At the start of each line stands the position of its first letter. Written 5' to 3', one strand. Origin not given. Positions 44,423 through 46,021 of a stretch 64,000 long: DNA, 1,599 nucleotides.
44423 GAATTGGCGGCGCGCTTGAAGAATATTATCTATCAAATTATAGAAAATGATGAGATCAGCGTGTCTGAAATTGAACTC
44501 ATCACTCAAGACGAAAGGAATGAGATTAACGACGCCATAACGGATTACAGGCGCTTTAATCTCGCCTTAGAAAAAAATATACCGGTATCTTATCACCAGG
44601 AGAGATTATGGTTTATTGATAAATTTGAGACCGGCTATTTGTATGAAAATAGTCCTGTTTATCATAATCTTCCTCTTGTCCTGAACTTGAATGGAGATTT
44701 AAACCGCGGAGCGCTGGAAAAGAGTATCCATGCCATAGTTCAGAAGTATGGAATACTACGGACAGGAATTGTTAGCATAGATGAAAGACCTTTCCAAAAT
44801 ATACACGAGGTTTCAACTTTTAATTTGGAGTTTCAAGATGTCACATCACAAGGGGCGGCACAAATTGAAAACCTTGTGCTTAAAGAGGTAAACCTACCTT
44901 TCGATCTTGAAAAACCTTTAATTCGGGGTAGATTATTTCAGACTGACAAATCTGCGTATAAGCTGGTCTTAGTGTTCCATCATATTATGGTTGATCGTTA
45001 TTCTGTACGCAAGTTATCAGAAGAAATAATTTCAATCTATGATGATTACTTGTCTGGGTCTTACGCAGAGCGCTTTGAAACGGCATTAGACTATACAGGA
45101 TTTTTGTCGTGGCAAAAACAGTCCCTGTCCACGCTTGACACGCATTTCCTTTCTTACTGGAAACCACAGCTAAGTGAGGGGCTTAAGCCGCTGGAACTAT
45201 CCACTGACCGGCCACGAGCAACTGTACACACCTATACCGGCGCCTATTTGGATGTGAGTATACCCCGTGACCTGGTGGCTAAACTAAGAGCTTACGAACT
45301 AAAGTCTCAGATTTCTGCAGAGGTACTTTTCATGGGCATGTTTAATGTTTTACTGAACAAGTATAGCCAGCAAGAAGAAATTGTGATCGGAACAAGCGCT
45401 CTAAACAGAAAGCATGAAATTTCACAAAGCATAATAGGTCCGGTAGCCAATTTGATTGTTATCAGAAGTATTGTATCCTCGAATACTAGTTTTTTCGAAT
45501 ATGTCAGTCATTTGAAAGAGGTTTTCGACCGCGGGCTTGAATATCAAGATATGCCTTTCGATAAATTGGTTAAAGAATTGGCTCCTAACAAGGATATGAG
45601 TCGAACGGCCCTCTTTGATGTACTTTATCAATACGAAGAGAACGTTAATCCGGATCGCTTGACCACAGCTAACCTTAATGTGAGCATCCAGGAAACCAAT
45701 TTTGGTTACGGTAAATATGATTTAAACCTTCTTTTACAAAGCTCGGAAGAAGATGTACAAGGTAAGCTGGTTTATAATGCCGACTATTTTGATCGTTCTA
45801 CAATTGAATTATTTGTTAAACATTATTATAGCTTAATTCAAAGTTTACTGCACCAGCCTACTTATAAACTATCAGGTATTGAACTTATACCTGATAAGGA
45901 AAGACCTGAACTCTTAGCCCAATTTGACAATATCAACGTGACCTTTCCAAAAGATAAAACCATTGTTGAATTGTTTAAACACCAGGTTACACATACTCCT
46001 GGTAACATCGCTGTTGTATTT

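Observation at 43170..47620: Tandem C-Cprime didomain in the L-Thr module of NRPS-5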

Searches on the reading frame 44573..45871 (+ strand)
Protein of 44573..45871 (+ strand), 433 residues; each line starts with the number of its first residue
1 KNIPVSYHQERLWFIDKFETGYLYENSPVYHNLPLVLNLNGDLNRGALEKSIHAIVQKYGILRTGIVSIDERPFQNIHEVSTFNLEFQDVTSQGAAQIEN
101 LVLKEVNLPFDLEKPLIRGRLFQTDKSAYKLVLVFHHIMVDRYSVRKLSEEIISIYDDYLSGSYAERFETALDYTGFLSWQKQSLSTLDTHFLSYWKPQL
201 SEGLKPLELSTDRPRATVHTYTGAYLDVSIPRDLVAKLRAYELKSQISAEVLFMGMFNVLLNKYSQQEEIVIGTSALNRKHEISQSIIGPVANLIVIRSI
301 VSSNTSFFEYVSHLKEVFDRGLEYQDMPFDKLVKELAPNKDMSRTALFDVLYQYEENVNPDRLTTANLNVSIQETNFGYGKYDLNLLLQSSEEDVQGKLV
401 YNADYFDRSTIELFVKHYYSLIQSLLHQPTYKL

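Call 14: find_homologous_proteins(query=window:44573-45871:+, max_evalue=1e-10)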
Query window:44573-45871:+ (433 aa): 117 proteins with E <= 1e-10 among 4992 candidates.
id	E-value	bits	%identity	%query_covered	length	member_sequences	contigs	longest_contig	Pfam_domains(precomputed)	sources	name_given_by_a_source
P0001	6.2e-110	386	44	100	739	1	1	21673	PF00668.26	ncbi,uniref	ncbi:condensation domain-containing protein, partial [Chitinophaga sp. RCC_12]|uniref:condensation d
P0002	1.2e-104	369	42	99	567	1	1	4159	PF00668.26,PF00501.35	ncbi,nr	ncbi:MAG: AMP-binding protein, partial [bacterium]|nr:AMP-binding protein [bacterium]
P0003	8.3e-103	363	31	94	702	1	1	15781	PF00668.26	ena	-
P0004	1.1e-102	362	42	100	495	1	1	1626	PF00668.26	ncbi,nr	ncbi:MAG: hypothetical protein GY757_59010, partial [bacterium]|nr:hypothetical protein [bacterium]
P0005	1.4e-92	329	41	98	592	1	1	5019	PF00668.26,PF00501.35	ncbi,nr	ncbi:MAG: AMP-binding protein, partial [bacterium]|nr:AMP-binding protein [bacterium]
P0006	7.1e-90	320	40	99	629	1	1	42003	PF00668.26,PF00501.35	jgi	jgi:hypothetical protein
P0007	2.4e-83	299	37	98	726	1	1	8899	PF00668.26,PF00501.35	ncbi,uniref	ncbi:non-ribosomal peptide synthetase, partial [Pseudomonas sp. ZS001]|uniref:non-ribosomal peptide 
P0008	3.3e-83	298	37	98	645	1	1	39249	PF00668.26,PF00501.35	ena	-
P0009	4.1e-82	294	37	98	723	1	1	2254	PF00668.26,PF00501.35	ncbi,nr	ncbi:MAG: AMP-binding protein, partial [bacterium]|nr:AMP-binding protein [bacterium]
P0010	1.3e-75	273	28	99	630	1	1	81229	PF00668.26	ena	-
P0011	1.8e-75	273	38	93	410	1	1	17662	PF00668.26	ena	-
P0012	8.7e-74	267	36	99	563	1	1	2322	PF00668.26,PF00501.35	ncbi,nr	ncbi:MAG: AMP-binding protein, partial [Verrucomicrobia bacterium]|nr:AMP-binding protein [Verrucomi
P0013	4.2e-70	255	34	97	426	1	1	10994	PF00668.26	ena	-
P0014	7.5e-70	254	32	98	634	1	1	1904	PF00668.26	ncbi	ncbi:HxxPF-repeated domain-containing protein, partial [Chitinophaga eiseniae]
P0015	1.1e-66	244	32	98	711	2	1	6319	PF00668.26,PF00501.35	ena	-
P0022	4.0e-61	225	32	98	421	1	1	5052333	PF00668.26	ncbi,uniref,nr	ncbi:condensation domain-containing protein [Flavobacterium sp. N502536]|uniref:condensation domain-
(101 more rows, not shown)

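Call 15: search_solved_structures(query=window:44573-45871:+, max_evalue=0.001)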
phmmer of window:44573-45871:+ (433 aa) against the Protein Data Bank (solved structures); distinct sequences matched with E-value up to 0.001: 44.
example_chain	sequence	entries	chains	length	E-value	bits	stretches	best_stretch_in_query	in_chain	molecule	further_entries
2jgp_A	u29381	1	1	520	2.8e-46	161.6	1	3-432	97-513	TYROCIDINE SYNTHETASE 3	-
6p1j_A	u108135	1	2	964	1.1e-45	159.6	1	4-424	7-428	Txo2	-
5u89_A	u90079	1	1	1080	9.6e-44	153.2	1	2-429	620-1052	Amino acid adenylation domain protein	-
6oyf_A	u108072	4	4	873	9.2e-43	150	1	2-426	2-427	Txo1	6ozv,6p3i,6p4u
8z0q_C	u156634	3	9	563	1.4e-36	129.6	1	3-430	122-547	Special condensation domain in NRPS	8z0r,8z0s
8fx6_A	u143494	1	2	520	2.6e-29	105.7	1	5-423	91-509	PCP-C didomain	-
7kvw_A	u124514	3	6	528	2.7e-29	105.6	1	5-423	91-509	PCP-C didomain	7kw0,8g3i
8qnf_A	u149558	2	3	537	1.2e-28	103.5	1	3-429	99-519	Condensation domain TomBC from the Tomaymycin non-ribosomal peptide synthetase | Tomaymycin non-ribosomal peptide synthetase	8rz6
8fx7_A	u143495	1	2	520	2e-28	102.8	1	5-423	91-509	PCP-C didomain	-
7kw2_A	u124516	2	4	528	2.1e-28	102.7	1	5-423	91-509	PCP-C didomain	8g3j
9rde_A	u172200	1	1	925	7.3e-27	97.6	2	34-334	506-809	Bacitracin synthase 3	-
8xjz_C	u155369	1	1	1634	5e-24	88.2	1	3-431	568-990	Peptide synthetase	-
6mfx_A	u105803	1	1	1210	3.1e-22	82.4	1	92-427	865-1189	Linear gramicidin synthase subunit A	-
6mfw_A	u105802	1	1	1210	3.3e-22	82.3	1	90-427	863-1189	Linear gramicidin synthase subunit A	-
6mfy_A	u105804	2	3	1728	5.9e-22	81.4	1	90-427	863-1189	Linear gramicidin synthase subunit A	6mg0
4tx2_B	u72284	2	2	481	9.6e-22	80.7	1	31-429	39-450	Non-ribosomal peptide synthetase | Peptide synthetase, module 7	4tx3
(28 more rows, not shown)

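Call 16: search_protein_families(library=ncbifam, proteins=[window:44573-45871:+], max_evalue=0.001)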
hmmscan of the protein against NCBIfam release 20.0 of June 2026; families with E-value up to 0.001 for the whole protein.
window:44573-45871:+ (433 aa): 5 families
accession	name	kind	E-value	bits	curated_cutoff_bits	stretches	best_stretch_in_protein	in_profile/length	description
NF004282.0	PRK05691.1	subfamily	1.3e-60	204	4090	1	2-430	675-1101/4334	non-ribosomal peptide synthase/polyketide synthase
NF047350.1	aureusi_NRPS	equivalog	5.3e-47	159.6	2500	1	29-428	1015-1400/2373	aureusimine non-ribosomal peptide synthetase AusA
NF038078.1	NRPS_MxcG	equivalog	3.4e-10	37.8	2300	1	3-313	5-307/1442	myxochelin non-ribosomal peptide synthetase MxcG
TIGR03443.1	alpha_am_amid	equivalog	8e-10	36.7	1030.1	1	205-430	10-205/1390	L-aminoadipate-semialdehyde dehydrogenase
NF007605.2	PRK10252.1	equivalog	9.5e-07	26.7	2400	1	35-430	30-424/1292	enterobactin non-ribosomal peptide synthetase EntF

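Call 18: search_solved_structures(query=window:44573-45871:+, max_evalue=1e-30, show_alignments=5)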
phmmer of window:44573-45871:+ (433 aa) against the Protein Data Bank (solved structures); distinct sequences matched with E-value up to 1e-30: 5.
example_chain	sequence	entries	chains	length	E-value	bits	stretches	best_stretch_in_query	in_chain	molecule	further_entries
2jgp_A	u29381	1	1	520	2.8e-46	161.6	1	3-432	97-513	TYROCIDINE SYNTHETASE 3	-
6p1j_A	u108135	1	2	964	1.1e-45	159.6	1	4-424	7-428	Txo2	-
5u89_A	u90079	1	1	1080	9.6e-44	153.2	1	2-429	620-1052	Amino acid adenylation domain protein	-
6oyf_A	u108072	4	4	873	9.2e-43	150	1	2-426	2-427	Txo1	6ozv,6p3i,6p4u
8z0q_C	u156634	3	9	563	1.4e-36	129.6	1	3-430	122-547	Special condensation domain in NRPS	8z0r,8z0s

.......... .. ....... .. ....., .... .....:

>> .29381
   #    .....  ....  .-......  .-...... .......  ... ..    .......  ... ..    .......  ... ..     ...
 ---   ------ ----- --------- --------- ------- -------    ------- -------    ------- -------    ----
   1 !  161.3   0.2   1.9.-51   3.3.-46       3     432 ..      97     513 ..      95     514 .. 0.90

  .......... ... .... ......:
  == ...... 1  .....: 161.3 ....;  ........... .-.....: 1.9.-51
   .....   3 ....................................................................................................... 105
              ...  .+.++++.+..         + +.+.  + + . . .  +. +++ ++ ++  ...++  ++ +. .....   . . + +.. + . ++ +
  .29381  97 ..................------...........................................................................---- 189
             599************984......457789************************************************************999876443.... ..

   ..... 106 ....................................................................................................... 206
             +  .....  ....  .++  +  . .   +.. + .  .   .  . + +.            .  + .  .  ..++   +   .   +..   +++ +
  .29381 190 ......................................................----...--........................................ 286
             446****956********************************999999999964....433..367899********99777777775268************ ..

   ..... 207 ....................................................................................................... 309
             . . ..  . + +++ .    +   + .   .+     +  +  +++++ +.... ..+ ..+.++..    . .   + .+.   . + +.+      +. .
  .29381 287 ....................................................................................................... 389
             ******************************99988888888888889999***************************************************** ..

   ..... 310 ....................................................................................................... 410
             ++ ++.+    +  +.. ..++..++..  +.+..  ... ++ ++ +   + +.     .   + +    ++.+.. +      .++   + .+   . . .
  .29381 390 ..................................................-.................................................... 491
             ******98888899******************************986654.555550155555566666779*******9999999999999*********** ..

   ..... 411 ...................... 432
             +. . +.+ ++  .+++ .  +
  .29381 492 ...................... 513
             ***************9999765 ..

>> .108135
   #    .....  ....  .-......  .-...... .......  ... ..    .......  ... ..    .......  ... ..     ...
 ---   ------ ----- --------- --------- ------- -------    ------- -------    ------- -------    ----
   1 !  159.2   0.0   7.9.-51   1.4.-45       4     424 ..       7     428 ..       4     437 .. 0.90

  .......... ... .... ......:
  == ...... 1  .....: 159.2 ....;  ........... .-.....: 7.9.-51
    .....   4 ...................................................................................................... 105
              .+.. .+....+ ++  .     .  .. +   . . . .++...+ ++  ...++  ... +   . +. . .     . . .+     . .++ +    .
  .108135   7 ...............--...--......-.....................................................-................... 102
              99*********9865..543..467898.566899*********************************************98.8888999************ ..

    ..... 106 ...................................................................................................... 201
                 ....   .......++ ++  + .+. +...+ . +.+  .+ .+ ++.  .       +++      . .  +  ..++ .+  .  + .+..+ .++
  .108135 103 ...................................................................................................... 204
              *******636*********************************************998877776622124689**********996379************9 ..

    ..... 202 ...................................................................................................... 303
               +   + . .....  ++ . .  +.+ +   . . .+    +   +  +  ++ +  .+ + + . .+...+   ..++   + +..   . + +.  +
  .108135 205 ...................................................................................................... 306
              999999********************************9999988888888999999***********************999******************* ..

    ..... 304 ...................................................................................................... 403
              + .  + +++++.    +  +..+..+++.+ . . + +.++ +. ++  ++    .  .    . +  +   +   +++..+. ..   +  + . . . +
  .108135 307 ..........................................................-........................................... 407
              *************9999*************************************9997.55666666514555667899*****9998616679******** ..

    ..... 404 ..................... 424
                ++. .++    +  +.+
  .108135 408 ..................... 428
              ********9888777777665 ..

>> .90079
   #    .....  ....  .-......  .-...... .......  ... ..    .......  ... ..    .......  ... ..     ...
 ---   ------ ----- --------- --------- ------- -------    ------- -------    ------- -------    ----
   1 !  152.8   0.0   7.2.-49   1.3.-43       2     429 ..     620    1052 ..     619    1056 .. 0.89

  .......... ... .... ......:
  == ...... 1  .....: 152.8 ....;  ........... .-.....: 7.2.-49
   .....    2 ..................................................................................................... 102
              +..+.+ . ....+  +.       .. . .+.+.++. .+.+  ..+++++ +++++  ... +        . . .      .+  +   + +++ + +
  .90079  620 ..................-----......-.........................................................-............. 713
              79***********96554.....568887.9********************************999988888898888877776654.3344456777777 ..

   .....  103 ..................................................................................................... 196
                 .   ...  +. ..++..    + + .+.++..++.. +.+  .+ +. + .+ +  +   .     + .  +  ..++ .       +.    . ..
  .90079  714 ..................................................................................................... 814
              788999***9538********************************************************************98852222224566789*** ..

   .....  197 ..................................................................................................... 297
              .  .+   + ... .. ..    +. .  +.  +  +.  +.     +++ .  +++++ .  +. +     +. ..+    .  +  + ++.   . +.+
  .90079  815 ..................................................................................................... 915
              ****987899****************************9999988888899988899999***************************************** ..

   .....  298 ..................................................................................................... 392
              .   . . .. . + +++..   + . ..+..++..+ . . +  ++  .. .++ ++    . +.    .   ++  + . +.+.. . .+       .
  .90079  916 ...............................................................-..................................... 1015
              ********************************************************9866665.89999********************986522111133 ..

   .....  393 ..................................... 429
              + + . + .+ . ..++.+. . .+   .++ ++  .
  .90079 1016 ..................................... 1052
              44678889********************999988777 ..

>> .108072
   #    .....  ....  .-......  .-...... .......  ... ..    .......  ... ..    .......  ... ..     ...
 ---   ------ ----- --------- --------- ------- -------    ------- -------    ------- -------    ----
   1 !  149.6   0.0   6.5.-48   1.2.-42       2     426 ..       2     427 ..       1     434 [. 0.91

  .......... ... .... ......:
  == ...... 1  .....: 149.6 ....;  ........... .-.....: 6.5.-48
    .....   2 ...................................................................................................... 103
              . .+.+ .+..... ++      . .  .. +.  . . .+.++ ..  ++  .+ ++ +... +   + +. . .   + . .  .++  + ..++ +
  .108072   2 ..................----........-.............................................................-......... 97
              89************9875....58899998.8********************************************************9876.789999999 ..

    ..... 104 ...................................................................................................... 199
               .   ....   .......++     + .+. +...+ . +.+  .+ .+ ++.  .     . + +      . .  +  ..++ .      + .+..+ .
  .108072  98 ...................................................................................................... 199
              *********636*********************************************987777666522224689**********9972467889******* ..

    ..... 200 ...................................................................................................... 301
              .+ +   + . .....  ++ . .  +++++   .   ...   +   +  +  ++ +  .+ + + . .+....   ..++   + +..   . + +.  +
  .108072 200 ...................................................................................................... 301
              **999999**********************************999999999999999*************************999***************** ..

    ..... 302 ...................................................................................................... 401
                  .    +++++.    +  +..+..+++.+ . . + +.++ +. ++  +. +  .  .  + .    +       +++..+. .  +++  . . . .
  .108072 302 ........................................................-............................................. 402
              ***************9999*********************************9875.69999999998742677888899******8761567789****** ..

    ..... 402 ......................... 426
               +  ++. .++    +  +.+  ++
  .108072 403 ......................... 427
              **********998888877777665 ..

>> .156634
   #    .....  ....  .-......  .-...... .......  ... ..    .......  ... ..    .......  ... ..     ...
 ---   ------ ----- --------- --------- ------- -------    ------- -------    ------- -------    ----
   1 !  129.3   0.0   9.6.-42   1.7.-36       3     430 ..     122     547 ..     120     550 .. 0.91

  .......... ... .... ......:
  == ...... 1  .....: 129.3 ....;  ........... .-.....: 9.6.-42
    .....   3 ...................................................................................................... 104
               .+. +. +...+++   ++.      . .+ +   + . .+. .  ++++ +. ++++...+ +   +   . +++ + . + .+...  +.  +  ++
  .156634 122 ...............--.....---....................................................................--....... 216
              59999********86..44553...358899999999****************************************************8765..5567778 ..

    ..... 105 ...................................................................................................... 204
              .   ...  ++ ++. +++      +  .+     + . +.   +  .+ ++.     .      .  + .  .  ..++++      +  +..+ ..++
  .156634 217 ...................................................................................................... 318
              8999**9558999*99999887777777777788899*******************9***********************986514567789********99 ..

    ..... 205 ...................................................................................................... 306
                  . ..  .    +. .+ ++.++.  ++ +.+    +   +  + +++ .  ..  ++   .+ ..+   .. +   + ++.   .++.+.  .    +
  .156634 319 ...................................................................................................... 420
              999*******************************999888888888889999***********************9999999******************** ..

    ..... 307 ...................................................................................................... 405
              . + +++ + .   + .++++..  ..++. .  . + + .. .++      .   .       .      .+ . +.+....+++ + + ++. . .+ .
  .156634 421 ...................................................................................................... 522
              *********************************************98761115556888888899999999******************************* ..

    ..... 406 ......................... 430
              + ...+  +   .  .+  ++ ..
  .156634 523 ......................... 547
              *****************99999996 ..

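Call 28: find_encoding_contigs(protein=P0022, flank=10000, max_places=3)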
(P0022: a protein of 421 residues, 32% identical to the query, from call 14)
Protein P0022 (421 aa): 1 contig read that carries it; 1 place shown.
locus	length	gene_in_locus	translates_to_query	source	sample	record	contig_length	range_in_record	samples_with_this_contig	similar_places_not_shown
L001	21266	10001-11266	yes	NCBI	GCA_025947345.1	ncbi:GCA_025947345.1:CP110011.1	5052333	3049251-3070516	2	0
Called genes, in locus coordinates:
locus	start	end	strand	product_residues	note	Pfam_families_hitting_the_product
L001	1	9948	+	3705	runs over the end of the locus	PF00668:Condensation, PF00501:AMP-binding, PF13193:AMP-binding_C, PF00550:PP-binding, PF00668:Condensation, PF00501:AMP-binding, PF00550:PP-binding, PF00668:Condensation, +3 more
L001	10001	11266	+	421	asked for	PF00668:Condensation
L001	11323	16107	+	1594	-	PF00668:Condensation, PF00501:AMP-binding, PF13193:AMP-binding_C, PF00550:PP-binding, PF00668:Condensation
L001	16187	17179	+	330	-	PF02668:TauD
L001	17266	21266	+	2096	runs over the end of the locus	PF00668:Condensation, PF00501:AMP-binding, PF13193:AMP-binding_C, PF00550:PP-binding, PF00668:Condensation, PF00501:AMP-binding, PF13193:AMP-binding_C, PF00550:PP-binding, +1 more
